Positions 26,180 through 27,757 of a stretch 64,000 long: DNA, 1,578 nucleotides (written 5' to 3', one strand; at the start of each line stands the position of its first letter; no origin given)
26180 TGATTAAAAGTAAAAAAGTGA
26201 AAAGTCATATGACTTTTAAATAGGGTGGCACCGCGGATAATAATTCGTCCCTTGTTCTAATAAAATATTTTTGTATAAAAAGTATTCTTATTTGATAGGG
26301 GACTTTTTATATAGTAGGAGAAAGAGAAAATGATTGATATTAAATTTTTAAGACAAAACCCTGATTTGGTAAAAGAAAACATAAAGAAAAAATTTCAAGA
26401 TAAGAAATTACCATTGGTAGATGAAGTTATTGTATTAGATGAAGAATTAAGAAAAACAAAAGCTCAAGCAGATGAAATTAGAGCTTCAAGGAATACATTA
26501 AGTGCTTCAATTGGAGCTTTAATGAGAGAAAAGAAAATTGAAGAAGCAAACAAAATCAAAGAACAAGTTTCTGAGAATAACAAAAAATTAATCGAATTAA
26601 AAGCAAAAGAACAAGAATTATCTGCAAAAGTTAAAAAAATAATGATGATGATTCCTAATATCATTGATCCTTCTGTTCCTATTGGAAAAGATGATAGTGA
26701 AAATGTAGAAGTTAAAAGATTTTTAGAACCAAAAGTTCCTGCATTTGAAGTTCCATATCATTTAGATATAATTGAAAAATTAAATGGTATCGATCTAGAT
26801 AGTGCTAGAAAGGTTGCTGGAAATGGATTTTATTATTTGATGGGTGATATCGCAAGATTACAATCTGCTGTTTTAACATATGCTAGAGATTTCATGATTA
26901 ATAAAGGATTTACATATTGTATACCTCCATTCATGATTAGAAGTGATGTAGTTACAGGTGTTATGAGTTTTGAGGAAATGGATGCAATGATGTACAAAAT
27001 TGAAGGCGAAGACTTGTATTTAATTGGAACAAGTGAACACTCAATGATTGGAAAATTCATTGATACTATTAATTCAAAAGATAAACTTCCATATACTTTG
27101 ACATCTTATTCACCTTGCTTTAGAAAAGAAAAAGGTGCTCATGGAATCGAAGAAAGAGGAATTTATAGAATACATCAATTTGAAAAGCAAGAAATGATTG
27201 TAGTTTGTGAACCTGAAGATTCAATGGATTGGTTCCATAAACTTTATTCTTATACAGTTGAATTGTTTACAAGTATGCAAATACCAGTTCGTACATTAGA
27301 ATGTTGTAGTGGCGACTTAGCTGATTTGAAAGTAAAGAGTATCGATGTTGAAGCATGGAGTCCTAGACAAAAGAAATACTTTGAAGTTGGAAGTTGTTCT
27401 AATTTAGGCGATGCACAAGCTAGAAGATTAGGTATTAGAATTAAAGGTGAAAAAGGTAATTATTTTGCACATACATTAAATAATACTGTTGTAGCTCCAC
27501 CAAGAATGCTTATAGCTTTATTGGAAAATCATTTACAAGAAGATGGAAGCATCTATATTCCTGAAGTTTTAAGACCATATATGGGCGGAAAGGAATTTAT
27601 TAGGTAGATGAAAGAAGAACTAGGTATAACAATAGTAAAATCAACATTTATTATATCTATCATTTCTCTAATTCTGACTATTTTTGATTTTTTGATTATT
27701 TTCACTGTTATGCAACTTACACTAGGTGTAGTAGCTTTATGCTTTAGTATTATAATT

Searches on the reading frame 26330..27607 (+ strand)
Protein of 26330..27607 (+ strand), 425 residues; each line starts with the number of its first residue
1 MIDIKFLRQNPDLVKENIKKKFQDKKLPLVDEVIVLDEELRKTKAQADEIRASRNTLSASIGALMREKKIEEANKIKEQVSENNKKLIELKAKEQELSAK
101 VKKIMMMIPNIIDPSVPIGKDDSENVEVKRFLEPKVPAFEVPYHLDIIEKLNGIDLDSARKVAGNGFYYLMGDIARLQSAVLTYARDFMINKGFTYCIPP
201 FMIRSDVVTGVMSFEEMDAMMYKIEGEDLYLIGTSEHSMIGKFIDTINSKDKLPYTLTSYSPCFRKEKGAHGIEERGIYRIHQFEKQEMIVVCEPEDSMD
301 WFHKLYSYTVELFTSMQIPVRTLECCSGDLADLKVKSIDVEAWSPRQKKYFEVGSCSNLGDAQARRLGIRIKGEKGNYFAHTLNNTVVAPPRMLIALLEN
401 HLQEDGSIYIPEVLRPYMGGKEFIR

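Call 44: search_protein_families(library=pfam, proteins=[window:26330-27607:+])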
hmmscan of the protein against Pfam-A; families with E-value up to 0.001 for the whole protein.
window:26330-27607:+ (425 aa): 2 families
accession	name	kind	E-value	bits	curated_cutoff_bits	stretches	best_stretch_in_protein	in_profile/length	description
PF00587.30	tRNA-synt_2b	-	2.9e-31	109.4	29.3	1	226-401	8-179/179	tRNA synthetase class II core domain (G, H, P, S and T)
PF02403.27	Seryl_tRNA_N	-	5.5e-26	91.4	28.2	1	1-111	1-107/108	Seryl-tRNA synthetase N-terminal domain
